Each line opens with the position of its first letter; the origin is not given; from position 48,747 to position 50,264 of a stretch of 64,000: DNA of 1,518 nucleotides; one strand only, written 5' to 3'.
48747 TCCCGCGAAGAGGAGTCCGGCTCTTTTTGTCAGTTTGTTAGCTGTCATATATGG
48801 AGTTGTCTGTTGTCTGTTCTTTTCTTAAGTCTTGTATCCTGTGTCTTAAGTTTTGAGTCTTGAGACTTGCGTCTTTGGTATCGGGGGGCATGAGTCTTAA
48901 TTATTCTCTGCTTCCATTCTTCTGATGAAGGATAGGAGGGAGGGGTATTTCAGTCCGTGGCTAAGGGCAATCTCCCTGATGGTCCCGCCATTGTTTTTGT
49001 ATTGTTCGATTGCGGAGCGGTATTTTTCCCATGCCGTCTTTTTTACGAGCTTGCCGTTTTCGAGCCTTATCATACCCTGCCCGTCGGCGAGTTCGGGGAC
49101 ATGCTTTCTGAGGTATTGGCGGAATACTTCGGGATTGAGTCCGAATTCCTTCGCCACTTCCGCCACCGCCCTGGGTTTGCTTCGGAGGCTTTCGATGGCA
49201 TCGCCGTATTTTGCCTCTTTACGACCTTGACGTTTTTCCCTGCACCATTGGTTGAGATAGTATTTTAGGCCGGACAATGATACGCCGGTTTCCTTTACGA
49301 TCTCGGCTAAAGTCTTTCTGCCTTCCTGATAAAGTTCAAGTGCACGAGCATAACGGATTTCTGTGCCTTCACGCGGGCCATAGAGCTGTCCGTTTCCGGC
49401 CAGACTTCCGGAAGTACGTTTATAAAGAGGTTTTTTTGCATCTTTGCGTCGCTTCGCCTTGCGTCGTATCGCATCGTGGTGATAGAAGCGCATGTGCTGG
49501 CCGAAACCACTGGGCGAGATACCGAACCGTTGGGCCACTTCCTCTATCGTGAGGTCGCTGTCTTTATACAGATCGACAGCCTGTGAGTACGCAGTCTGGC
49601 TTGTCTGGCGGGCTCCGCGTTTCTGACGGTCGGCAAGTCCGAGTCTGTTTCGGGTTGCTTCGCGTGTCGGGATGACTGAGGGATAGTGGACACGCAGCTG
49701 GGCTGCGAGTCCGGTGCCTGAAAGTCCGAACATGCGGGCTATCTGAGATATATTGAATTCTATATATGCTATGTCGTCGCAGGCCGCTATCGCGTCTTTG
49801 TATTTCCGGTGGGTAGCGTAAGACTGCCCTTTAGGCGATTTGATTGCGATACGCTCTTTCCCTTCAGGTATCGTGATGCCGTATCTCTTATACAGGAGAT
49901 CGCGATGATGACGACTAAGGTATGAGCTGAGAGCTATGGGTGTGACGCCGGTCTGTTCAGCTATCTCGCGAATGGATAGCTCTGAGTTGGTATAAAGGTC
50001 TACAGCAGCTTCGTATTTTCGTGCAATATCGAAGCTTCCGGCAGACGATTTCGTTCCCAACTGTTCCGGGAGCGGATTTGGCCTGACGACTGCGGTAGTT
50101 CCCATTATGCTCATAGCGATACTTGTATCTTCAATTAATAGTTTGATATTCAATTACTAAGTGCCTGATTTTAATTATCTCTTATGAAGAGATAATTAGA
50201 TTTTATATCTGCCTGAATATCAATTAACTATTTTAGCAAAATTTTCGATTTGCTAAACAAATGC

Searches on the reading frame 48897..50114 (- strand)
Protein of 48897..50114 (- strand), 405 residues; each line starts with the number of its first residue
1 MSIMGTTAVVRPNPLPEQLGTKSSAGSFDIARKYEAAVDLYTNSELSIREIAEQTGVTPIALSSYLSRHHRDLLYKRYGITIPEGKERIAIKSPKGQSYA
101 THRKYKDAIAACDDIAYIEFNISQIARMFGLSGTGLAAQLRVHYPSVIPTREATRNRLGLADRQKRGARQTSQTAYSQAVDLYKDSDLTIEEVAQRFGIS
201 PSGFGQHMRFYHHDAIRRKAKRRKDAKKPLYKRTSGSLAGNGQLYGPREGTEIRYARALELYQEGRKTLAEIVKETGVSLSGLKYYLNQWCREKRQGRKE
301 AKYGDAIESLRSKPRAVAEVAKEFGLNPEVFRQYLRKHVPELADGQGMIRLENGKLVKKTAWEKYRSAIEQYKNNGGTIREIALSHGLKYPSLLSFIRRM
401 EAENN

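Call 6: search_protein_families(library=pfam, proteins=[window:48897-50114:-], max_evalue=0.01)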
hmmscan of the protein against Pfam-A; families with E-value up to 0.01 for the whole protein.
window:48897-50114:- (405 aa): 31 families (the best 25 are shown)
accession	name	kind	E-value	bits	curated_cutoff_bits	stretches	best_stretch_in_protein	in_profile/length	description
PF13412.12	HTH_24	-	3.7e-15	55.7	21.9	0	41-68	13-40/48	Winged helix-turn-helix DNA-binding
PF08281.18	Sigma70_r4_2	-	2.2e-14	53.3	25.7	1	33-68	14-49/54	Sigma-70, region 4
PF02796.21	HTH_7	-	7.2e-13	48.9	23.8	1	248-290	4-45/45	Helix-turn-helix domain of resolvase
PF13384.12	HTH_23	-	2.4e-12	46.7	24.6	0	178-202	9-32/50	Homeodomain-like domain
PF04967.18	HTH_10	-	5.8e-12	45.7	23.1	0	188-209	24-45/53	HTH DNA binding domain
PF13518.12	HTH_28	-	7.9e-12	45.5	25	0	178-223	4-51/52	Helix-turn-helix domain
PF01527.26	HTH_Tnp_1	-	1.1e-11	45.2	24.1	0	307-338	16-47/75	Transposase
PF00376.29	MerR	-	6.7e-08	32.7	28.2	0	189-202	1-14/38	MerR family regulatory protein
PF01022.26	HTH_5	-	1.1e-07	32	22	0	44-67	14-37/47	Bacterial regulatory protein, arsR family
PF04545.22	Sigma70_r4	-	1.4e-07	31.3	24.1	0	179-200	12-33/50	Sigma-70, region 4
PF13551.12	HTH_29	-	2.5e-07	31.1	28.1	0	256-282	2-28/64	Winged helix-turn helix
PF10975.14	DUF2802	-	3.2e-07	30.8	33.5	0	160-200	16-56/68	Protein of unknown function (DUF2802)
PF03683.19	UPF0175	-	1e-06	28.7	27.9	0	24-70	12-58/75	Uncharacterised protein family (UPF0175)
PF14493.12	HTH_40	-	1.2e-06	29.2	27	0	35-71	3-38/89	Helix-turn-helix domain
PF13411.12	MerR_1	-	1.8e-06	28.4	21.6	0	317-339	3-25/69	MerR HTH family regulatory protein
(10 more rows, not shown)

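Call 10: find_encoding_contigs(protein=window:48897-50114:-, flank=4000, max_places=10)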
Protein window:48897-50114:- (405 aa): 1 contig read that carries it; 1 place shown.
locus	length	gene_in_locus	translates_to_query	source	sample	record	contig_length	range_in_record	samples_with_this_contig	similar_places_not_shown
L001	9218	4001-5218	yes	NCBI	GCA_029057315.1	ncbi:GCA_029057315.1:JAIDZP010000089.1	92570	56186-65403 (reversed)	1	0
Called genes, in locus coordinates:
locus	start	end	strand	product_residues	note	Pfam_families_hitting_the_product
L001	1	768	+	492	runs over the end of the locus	PF00361:Proton_antipo_M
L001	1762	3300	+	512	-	-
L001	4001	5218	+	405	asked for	PF02796:HTH_7 (faint), PF03683:UPF0175 (faint), PF10975:DUF2802 (faint), PF01527:HTH_Tnp_1 (faint), PF04545:Sigma70_r4 (faint), PF08281:Sigma70_r4_2 (faint), PF13384:HTH_23 (faint), PF13518:HTH_28 (faint), +10 more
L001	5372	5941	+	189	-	PF12099:DUF3575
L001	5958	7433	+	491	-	PF12984:DUF3868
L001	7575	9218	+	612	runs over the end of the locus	PF15495:Fimbrillin_C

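Call 11: find_homologous_proteins(query=window:48897-50114:-, max_evalue=0.00001)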
Query window:48897-50114:- (405 aa): 168 proteins with E <= 0.00001 among 8000 candidates; the best 120 are listed.
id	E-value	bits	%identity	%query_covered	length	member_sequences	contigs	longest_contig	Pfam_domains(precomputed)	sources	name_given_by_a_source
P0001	2.3e-263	891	99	100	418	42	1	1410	PF10975.15,PF00376.30,PF13411.13,PF24001.2,PF13384.13,PF01022.27,PF04967.19,PF13518.13,PF02796.22,PF09339.17,PF14493.13,PF08281.19,PF13412.13,PF13551.13,PF01527.27,PF13542.13,PF04545.23,PF03683.20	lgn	-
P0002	1.1e-215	734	81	100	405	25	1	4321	PF10975.15,PF00376.30,PF24001.2,PF13384.13,PF01022.27,PF04967.19,PF13518.13,PF02796.22,PF14493.13,PF12802.14,PF08281.19,PF12840.14,PF13412.13,PF13551.13,PF01527.27,PF13542.13,PF04545.23,PF03683.20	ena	-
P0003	1.6e-214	730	81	100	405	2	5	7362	PF10975.15,PF00376.30,PF24001.2,PF13384.13,PF01022.27,PF04967.19,PF13518.13,PF02796.22,PF09339.17,PF14493.13,PF12802.14,PF08281.19,PF04297.21,PF12840.14,PF13412.13,PF13551.13,PF01527.27,PF13542.13,PF04545.23,PF03683.20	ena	-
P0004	9.4e-206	702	78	98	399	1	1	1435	PF10975.15,PF00376.30,PF24001.2,PF13384.13,PF01022.27,PF04967.19,PF13518.13,PF02796.22,PF09339.17,PF12802.14,PF08281.19,PF13412.13,PF13551.13,PF01527.27,PF13542.13,PF04545.23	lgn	-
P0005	3.5e-158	545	61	99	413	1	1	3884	PF10975.15,PF00376.30,PF13411.13,PF24001.2,PF13384.13,PF01022.27,PF04967.19,PF13518.13,PF02796.22,PF09339.17,PF12802.14,PF08281.19,PF12840.14,PF13412.13,PF01527.27,PF13542.13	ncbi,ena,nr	ncbi:MAG: transcriptional regulator [Muribaculaceae bacterium]|nr:transcriptional regulator [Muribac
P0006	3.5e-158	545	66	91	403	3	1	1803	PF10975.15,PF00376.30,PF13411.13,PF24001.2,PF13384.13,PF01022.27,PF04967.19,PF13518.13,PF02796.22,PF01381.29,PF09339.17,PF08281.19,PF04297.21,PF13412.13,PF01527.27,PF04545.23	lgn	-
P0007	3.8e-158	545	65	92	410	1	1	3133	PF00376.30,PF13411.13,PF24001.2,PF13384.13,PF04967.19,PF13518.13,PF02796.22,PF08281.19,PF13412.13,PF01527.27,PF03374.20,PF13542.13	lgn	-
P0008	7.2e-156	537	63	97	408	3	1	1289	PF10975.15,PF00376.30,PF24001.2,PF13384.13,PF01022.27,PF04967.19,PF13518.13,PF02796.22,PF09339.17,PF12802.14,PF08281.19,PF04297.21,PF13412.13,PF13551.13,PF01527.27,PF13542.13,PF04545.23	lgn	-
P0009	8.2e-155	534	65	91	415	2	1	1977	PF00376.30,PF24001.2,PF13384.13,PF01022.27,PF04967.19,PF13518.13,PF09339.17,PF12802.14,PF00165.30,PF08281.19,PF13412.13,PF01527.27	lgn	-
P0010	3.1e-154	532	66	91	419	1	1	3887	PF13412.13,PF24001.2,PF13384.13,PF04967.19,PF01527.27,PF13518.13,PF02796.22,PF12802.14,PF08281.19,PF05225.23,PF13693.13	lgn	-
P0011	3.4e-154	532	64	92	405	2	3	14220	PF10975.15,PF00376.30,PF24001.2,PF13384.13,PF01022.27,PF04967.19,PF13518.13,PF02796.22,PF01381.29,PF12802.14,PF08281.19,PF13412.13,PF01527.27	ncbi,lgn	-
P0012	5.2e-154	531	64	91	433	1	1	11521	PF13412.13,PF13384.13,PF01022.27,PF04967.19,PF01527.27,PF13518.13,PF04545.23,PF00165.30,PF04297.21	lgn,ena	-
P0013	1.1e-153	530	61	95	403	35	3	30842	PF13412.13,PF24001.2,PF13384.13,PF01022.27,PF01527.27,PF13518.13,PF02796.22,PF08281.19,PF03683.20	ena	-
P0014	8.0e-153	527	61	100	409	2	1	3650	PF00376.30,PF24001.2,PF13384.13,PF01022.27,PF13518.13,PF02796.22,PF09339.17,PF13404.13,PF12802.14,PF08281.19,PF13412.13,PF00440.30,PF13551.13,PF01527.27,PF13542.13,PF04545.23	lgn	-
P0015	3.3e-152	525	61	98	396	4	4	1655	PF00376.30,PF13412.13,PF13411.13,PF13384.13,PF01022.27,PF04967.19,PF01527.27,PF13518.13,PF02796.22,PF08281.19,PF13693.13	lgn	-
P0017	5.7e-152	524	61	99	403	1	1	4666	PF10975.15,PF00376.30,PF13411.13,PF24001.2,PF13384.13,PF01022.27,PF04967.19,PF13518.13,PF02796.22,PF08281.19,PF13412.13,PF01527.27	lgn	-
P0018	1.3e-151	523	64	91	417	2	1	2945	PF10975.15,PF00376.30,PF13411.13,PF24001.2,PF13384.13,PF01022.27,PF04967.19,PF13518.13,PF02796.22,PF01381.29,PF09339.17,PF12802.14,PF08281.19,PF04297.21,PF13412.13,PF13551.13,PF01527.27,PF13542.13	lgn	-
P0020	3.9e-151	522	62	91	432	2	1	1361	PF24001.2,PF13384.13,PF01022.27,PF04967.19,PF13518.13,PF02796.22,PF01381.29,PF08281.19,PF04297.21,PF13412.13,PF13551.13,PF01527.27,PF03683.20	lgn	-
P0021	8.9e-151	521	61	99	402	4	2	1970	PF00376.30,PF13412.13,PF13411.13,PF24001.2,PF13384.13,PF01527.27,PF13518.13,PF02796.22,PF12802.14,PF08281.19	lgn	-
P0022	9.7e-151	520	63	92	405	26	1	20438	PF24001.2,PF13384.13,PF01022.27,PF04967.19,PF13518.13,PF02796.22,PF12802.14,PF08281.19,PF13412.13,PF13551.13,PF01527.27,PF13542.13,PF05225.23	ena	-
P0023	1.3e-150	520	62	91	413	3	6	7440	PF13412.13,PF24001.2,PF01022.27,PF04967.19,PF01527.27,PF13518.13,PF02796.22,PF13542.13,PF08281.19,PF13693.13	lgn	-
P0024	2.3e-149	516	61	97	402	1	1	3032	PF10975.15,PF24001.2,PF13384.13,PF01022.27,PF04967.19,PF13518.13,PF02796.22,PF08281.19,PF04297.21,PF13412.13,PF01527.27,PF13542.13,PF03683.20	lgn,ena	-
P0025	1.3e-148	513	63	91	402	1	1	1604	PF10975.15,PF24001.2,PF13384.13,PF01022.27,PF04967.19,PF13518.13,PF02796.22,PF08281.19,PF04297.21,PF13412.13,PF01527.27,PF03683.20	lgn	-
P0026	2.9e-148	512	62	90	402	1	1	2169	PF10975.15,PF24001.2,PF13384.13,PF01022.27,PF04967.19,PF13518.13,PF02796.22,PF01381.29,PF12802.14,PF00165.30,PF08281.19,PF04297.21,PF13693.13,PF13412.13,PF13551.13,PF01527.27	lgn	-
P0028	9.0e-148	511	61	89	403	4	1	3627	PF10975.15,PF13412.13,PF24001.2,PF13384.13,PF01527.27,PF13518.13,PF02796.22,PF13542.13,PF08281.19,PF04297.21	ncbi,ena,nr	ncbi:MAG: hypothetical protein K2I92_09150 [Muribaculaceae bacterium]|nr:hypothetical protein [Murib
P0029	1.9e-145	503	61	92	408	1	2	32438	PF10975.15,PF00376.30,PF24001.2,PF13384.13,PF01022.27,PF04967.19,PF13518.13,PF02796.22,PF09339.17,PF08281.19,PF04297.21,PF12840.14,PF13412.13,PF13551.13,PF01527.27,PF13542.13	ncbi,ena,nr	ncbi:MAG: hypothetical protein K2N35_06680 [Muribaculaceae bacterium]|nr:hypothetical protein [Murib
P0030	2.3e-145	503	62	92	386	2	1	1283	PF13412.13,PF24001.2,PF13384.13,PF01022.27,PF04967.19,PF01527.27,PF13518.13,PF02796.22,PF08281.19,PF04297.21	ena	-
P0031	3.4e-144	499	62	91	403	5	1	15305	PF00376.30,PF24001.2,PF13384.13,PF01022.27,PF04967.19,PF13518.13,PF02796.22,PF01381.29,PF12802.14,PF08281.19,PF04297.21,PF12728.14,PF13412.13,PF13936.13,PF13551.13,PF01527.27,PF13542.13,PF04545.23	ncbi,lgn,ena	-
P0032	3.4e-143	496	60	99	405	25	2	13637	PF10975.15,PF24001.2,PF13384.13,PF01022.27,PF04967.19,PF13518.13,PF02796.22,PF08281.19,PF13693.13,PF13412.13,PF01527.27,PF13542.13,PF05225.23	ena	-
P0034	2.4e-127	443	56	91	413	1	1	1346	PF13412.13,PF24001.2,PF13384.13,PF04967.19,PF01527.27,PF13518.13,PF02796.22,PF08281.19,PF04297.21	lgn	-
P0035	4.9e-122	426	54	96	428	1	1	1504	PF10975.15,PF13412.13,PF24001.2,PF13384.13,PF04967.19,PF01527.27,PF13518.13,PF02796.22,PF13542.13,PF08281.19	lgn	-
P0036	1.1e-119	418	53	91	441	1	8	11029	PF10975.15,PF24001.2,PF13384.13,PF01527.27,PF13518.13,PF08281.19,PF04297.21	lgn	-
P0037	5.0e-118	413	50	97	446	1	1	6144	PF13412.13,PF24001.2,PF13384.13,PF01527.27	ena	-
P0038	4.6e-116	406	51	91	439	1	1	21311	PF13412.13,PF00440.30,PF24001.2,PF13384.13,PF01527.27,PF02796.22,PF04545.23,PF12802.14,PF08281.19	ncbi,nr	ncbi:MAG: hypothetical protein NC453_12385 [Muribaculum sp.]|nr:hypothetical protein [Muribaculum sp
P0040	2.3e-115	404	52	91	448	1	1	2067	PF24001.2,PF13384.13,PF01527.27,PF02796.22,PF08281.19,PF03683.20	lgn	-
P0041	3.3e-115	404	49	98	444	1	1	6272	PF13412.13,PF24001.2,PF13384.13,PF01527.27,PF04545.23,PF08281.19,PF04297.21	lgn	-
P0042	5.7e-115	403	49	91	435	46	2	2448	PF24001.2,PF13384.13,PF01527.27,PF13518.13,PF08281.19,PF04297.21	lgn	-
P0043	9.0e-115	402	52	89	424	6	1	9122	PF24001.2,PF13384.13,PF01527.27,PF08281.19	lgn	-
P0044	1.3e-114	402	53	91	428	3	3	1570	PF24001.2,PF13384.13,PF01527.27,PF02796.22,PF08281.19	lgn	-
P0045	2.4e-114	401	49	91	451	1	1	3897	PF10975.15,PF00376.30,PF24001.2,PF13384.13,PF04967.19,PF13518.13,PF02796.22,PF01381.29,PF09339.17,PF14493.13,PF12802.14,PF00165.30,PF08281.19,PF13412.13,PF00440.30,PF01527.27,PF13542.13,PF04545.23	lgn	-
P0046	1.1e-113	399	51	91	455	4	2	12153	PF24001.2,PF13384.13,PF08281.19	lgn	-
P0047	4.8e-113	396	51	91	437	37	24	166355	PF00376.30,PF13412.13,PF24001.2,PF13384.13,PF01527.27,PF13518.13,PF02796.22,PF13542.13,PF12802.14,PF08281.19,PF04297.21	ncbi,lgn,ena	-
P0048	4.9e-113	396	50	93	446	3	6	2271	PF00376.30,PF13412.13,PF00440.30,PF24001.2,PF13384.13,PF04967.19,PF01527.27,PF13518.13,PF08281.19,PF04297.21,PF03683.20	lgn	-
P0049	7.8e-113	396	49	91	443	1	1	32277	PF24001.2,PF13384.13,PF01527.27,PF08281.19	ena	-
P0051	1.1e-112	395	50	91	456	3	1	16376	PF12833.14,PF00440.30,PF24001.2,PF13384.13,PF08281.19,PF04297.21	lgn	-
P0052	1.4e-112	395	51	91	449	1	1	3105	PF24001.2,PF13384.13,PF01527.27,PF13518.13,PF08281.19,PF04297.21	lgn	-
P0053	1.6e-112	395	50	91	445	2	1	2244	PF00376.30,PF24001.2,PF13384.13,PF04967.19,PF13518.13,PF12802.14,PF08281.19,PF13412.13,PF00440.30,PF01527.27,PF13542.13,PF04545.23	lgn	-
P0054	2.2e-112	394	50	98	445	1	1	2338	PF24001.2,PF13384.13,PF04967.19,PF13518.13,PF02796.22,PF12802.14,PF00165.30,PF08281.19,PF04297.21,PF13412.13,PF00440.30,PF01527.27,PF13542.13,PF04545.23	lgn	-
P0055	3.4e-111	390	52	91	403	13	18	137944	PF13412.13,PF24001.2,PF13384.13,PF01527.27,PF02796.22,PF12802.14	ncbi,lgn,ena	-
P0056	4.5e-111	390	50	92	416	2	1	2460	PF13412.13,PF00440.30,PF24001.2,PF13384.13,PF01527.27,PF13518.13,PF04545.23,PF12802.14,PF08281.19,PF04297.21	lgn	-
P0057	5.0e-111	390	53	87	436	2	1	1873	PF10975.15,PF24001.2,PF13384.13,PF01527.27,PF13518.13,PF08281.19,PF13693.13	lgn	-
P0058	7.1e-110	386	51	91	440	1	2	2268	PF13412.13,PF24001.2,PF13384.13,PF04967.19,PF01527.27,PF13518.13,PF08281.19,PF04297.21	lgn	-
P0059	8.6e-110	386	49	91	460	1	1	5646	PF12833.14,PF24001.2,PF13384.13,PF01527.27,PF08281.19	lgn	-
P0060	9.7e-110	386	48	91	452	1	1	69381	PF24001.2,PF01527.27,PF04297.21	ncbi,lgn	-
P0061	1.0e-109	385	49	91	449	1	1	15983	PF24001.2,PF13384.13,PF01527.27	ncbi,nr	ncbi:MAG: hypothetical protein NC043_07630 [Muribaculaceae bacterium]|nr:hypothetical protein [Murib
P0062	3.5e-109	384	49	91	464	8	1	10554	PF13412.13,PF24001.2,PF13384.13,PF01527.27,PF02796.22,PF08281.19,PF04297.21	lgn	-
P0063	3.6e-109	384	48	91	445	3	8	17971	PF00440.30,PF24001.2,PF13384.13,PF01527.27,PF13518.13,PF08281.19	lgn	-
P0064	1.1e-108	382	49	91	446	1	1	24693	PF24001.2,PF13384.13,PF01527.27,PF13518.13,PF08281.19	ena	-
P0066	3.6e-108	380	49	94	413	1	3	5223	PF13412.13,PF24001.2,PF13384.13,PF01527.27,PF13518.13,PF02796.22,PF08281.19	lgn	-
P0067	4.3e-108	380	48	91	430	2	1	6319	PF13412.13,PF00440.30,PF24001.2,PF13384.13,PF04967.19,PF01527.27,PF13518.13,PF02796.22,PF08281.19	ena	-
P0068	1.2e-107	379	49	91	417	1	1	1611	PF00376.30,PF13411.13,PF24001.2,PF13384.13,PF04967.19,PF13518.13,PF02796.22,PF13404.13,PF08281.19,PF04297.21,PF12833.14,PF13412.13,PF00440.30,PF13551.13,PF01527.27,PF13542.13,PF04545.23,PF13560.13,PF03683.20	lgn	-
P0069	5.3e-107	377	48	91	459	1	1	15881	PF13412.13,PF24001.2,PF01527.27,PF08281.19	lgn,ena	-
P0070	1.2e-106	375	48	91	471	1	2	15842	PF12833.14,PF13412.13,PF24001.2,PF13384.13,PF13518.13,PF00165.30,PF08281.19,PF04297.21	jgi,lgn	-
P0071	1.7e-106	375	49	91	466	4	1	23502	PF24001.2,PF13384.13,PF13518.13,PF02796.22,PF12802.14,PF08281.19,PF04297.21,PF03683.20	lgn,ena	-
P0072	1.7e-106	375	47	98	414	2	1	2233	PF10975.15,PF24001.2,PF13384.13,PF04967.19,PF13518.13,PF08281.19,PF05119.18,PF12833.14,PF13412.13,PF00440.30,PF01527.27,PF13542.13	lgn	-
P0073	2.0e-106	375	48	91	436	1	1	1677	PF24001.2,PF13384.13,PF01527.27,PF13518.13,PF08281.19,PF04297.21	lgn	-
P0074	2.7e-106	374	49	91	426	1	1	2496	PF24001.2,PF13384.13,PF01527.27,PF04297.21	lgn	-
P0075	3.8e-106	374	48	91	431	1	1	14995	PF24001.2,PF13384.13,PF01527.27,PF08281.19,PF03683.20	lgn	-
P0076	5.8e-106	373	48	91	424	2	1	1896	PF24001.2,PF13384.13,PF01527.27,PF13542.13,PF00165.30,PF08281.19,PF04297.21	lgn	-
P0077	6.4e-106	373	48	91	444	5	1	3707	PF24001.2,PF13384.13,PF08281.19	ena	-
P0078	1.2e-105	372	50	89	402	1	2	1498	PF24001.2,PF13384.13,PF01527.27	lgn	-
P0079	1.6e-105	372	48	91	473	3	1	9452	PF12833.14,PF13412.13,PF24001.2,PF13384.13,PF01527.27,PF13518.13,PF08281.19,PF04297.21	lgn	-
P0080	6.6e-105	370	48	91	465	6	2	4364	PF12833.14,PF13412.13,PF24001.2,PF13384.13,PF13518.13,PF02796.22,PF08281.19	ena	-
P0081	2.1e-104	368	48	91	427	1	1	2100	PF24001.2,PF13384.13,PF01527.27,PF13518.13,PF04545.23,PF08281.19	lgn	-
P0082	2.2e-104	368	47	91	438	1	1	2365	PF24001.2,PF13384.13,PF01527.27,PF02796.22,PF13542.13,PF08281.19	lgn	-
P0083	4.4e-104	367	48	91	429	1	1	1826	PF13412.13,PF00440.30,PF24001.2,PF13384.13,PF04967.19,PF01527.27,PF02796.22,PF08281.19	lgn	-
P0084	4.7e-104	367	47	91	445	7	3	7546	PF24001.2,PF01527.27,PF03683.20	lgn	-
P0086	1.2e-101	359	47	91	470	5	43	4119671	PF12840.14,PF24001.2,PF13384.13,PF08281.19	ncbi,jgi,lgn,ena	ncbi:MAG: hypothetical protein ACLSDX_01740 [Parabacteroides merdae]|jgi:hypothetical protein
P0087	1.1e-100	356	45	96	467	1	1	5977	PF12840.14,PF24001.2,PF13384.13,PF01527.27,PF08281.19,PF04297.21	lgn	-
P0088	2.3e-100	355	47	91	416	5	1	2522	PF13412.13,PF24001.2,PF13384.13,PF01527.27,PF13518.13,PF08281.19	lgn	-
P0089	2.1e-99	351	65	62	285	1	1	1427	PF13412.13,PF24001.2,PF13384.13,PF01527.27,PF13518.13,PF02796.22,PF08281.19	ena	-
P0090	3.8e-99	351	48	91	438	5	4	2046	PF24001.2,PF13384.13,PF01527.27,PF13518.13,PF02796.22,PF13542.13,PF12802.14,PF08281.19,PF04297.21,PF03683.20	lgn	-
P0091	4.7e-97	344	47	91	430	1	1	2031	PF24001.2,PF13384.13,PF01527.27,PF13518.13,PF08281.19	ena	-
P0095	3.1e-93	331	50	80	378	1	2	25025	PF13412.13,PF00440.30,PF24001.2,PF13384.13,PF01527.27,PF08281.19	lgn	-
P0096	6.7e-93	330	44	91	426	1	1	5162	PF12833.14,PF24001.2,PF13384.13,PF01527.27,PF13518.13,PF08281.19,PF04297.21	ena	-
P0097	2.6e-91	325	45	91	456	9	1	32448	PF12833.14,PF00440.30,PF24001.2,PF13384.13,PF04967.19,PF01527.27,PF13518.13,PF08281.19,PF04297.21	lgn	-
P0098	1.1e-89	320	38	91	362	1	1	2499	PF24001.2,PF13384.13,PF01527.27,PF13518.13,PF13542.13,PF08281.19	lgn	-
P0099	2.7e-89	318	46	91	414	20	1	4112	PF00376.30,PF13412.13,PF13411.13,PF00440.30,PF24001.2,PF13384.13,PF01527.27,PF13518.13,PF02796.22,PF13542.13,PF08281.19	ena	-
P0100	6.7e-89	317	45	91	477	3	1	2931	PF12833.14,PF12840.14,PF24001.2,PF13384.13,PF04967.19,PF01527.27,PF13518.13,PF08281.19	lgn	-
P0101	1.2e-87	313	41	91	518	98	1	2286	PF12833.14,PF24001.2,PF13384.13,PF01527.27,PF13518.13,PF08281.19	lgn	-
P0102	1.3e-87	313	43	91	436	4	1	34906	PF00376.30,PF24001.2,PF13384.13,PF04967.19,PF13518.13,PF02796.22,PF13404.13,PF12802.14,PF00165.30,PF08281.19,PF04297.21,PF12833.14,PF13412.13,PF00440.30,PF01527.27,PF13542.13,PF04545.23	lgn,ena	-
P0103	2.5e-87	312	44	92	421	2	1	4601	PF24001.2,PF13384.13,PF04967.19,PF01527.27,PF13518.13,PF02796.22,PF08281.19,PF04297.21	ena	-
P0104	1.6e-85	306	41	91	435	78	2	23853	PF13412.13,PF24001.2,PF13384.13,PF01527.27,PF13518.13,PF04545.23,PF08281.19,PF04297.21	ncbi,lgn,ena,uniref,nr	ncbi:hypothetical protein [uncultured Bacteroides sp.]|uniref:hypothetical protein n=1 Tax=unculture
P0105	7.0e-85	304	40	92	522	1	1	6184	PF10975.15,PF24001.2,PF13384.13,PF04967.19,PF13518.13,PF02796.22,PF08281.19,PF12833.14,PF13412.13,PF01527.27,PF13542.13,PF05225.23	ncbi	-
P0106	1.1e-84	303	49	70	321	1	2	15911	PF00376.30,PF13412.13,PF24001.2,PF13384.13,PF01527.27,PF13518.13,PF09339.17,PF08281.19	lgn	-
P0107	6.3e-84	301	48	76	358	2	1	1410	PF13412.13,PF24001.2,PF13384.13,PF01022.27,PF01527.27,PF12802.14,PF08281.19,PF05119.18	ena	-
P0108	6.4e-84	301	42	94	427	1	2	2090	PF24001.2,PF13384.13,PF01022.27,PF04967.19,PF13518.13,PF02796.22,PF08281.19,PF12833.14,PF13412.13,PF13551.13,PF01527.27,PF13542.13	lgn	-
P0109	7.3e-84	300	41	92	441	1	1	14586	PF24001.2,PF01527.27,PF08281.19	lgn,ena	-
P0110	8.9e-84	300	40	96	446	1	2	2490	PF12833.14,PF13412.13,PF24001.2,PF13384.13,PF01527.27,PF13518.13,PF04545.23,PF08281.19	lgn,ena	-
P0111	1.2e-83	300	41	94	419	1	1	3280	PF24001.2,PF13384.13,PF01022.27,PF04967.19,PF13518.13,PF02796.22,PF08281.19,PF12833.14,PF13412.13,PF13551.13,PF01527.27,PF13542.13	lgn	-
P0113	1.5e-83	299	42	94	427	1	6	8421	PF24001.2,PF13384.13,PF01022.27,PF04967.19,PF13518.13,PF02796.22,PF08281.19,PF12833.14,PF13412.13,PF13551.13,PF01527.27,PF13542.13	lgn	-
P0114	3.9e-83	298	42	94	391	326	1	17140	PF13412.13,PF24001.2,PF13384.13,PF04967.19,PF01527.27,PF13518.13,PF02796.22,PF13542.13,PF04545.23,PF08281.19,PF03683.20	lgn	-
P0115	1.1e-82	296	42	90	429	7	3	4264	PF12833.14,PF13412.13,PF24001.2,PF13384.13,PF01527.27,PF13518.13,PF04545.23,PF00165.30,PF08281.19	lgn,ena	-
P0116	1.4e-82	296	42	92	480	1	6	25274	PF24001.2,PF13384.13,PF01022.27,PF13551.13,PF02954.26,PF13518.13,PF02796.22,PF08281.19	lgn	-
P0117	1.8e-82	296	42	91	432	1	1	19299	PF24001.2,PF13384.13,PF04967.19,PF01527.27,PF08281.19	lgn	-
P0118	5.2e-82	294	41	86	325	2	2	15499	PF24001.2,PF13384.13,PF01527.27,PF13518.13,PF13542.13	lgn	-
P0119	7.0e-82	294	41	91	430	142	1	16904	PF13412.13,PF00440.30,PF24001.2,PF13384.13,PF04967.19,PF01527.27,PF13518.13,PF02796.22,PF13542.13,PF04545.23,PF08281.19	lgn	-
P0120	2.4e-81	292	42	93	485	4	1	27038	PF24001.2,PF13384.13,PF04967.19,PF13518.13,PF02796.22,PF08281.19,PF13693.13,PF12728.14,PF13936.13,PF13551.13,PF02954.26,PF01527.27,PF13542.13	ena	-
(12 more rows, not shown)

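Call 12: find_encoding_contigs(protein=P0001, flank=5000, max_places=10)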
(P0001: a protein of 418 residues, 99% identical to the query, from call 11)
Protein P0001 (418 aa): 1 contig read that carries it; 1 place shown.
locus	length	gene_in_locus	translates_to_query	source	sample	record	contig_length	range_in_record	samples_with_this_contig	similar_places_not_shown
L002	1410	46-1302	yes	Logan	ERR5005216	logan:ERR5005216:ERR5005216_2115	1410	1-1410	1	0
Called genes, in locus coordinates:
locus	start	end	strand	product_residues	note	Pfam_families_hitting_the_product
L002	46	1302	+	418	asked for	PF03683:UPF0175 (faint), PF10975:DUF2802 (faint), PF01022:HTH_5 (faint), PF01527:HTH_Tnp_1 (faint), PF02796:HTH_7 (faint), PF04545:Sigma70_r4 (faint), PF08281:Sigma70_r4_2 (faint), PF13384:HTH_23 (faint), +10 more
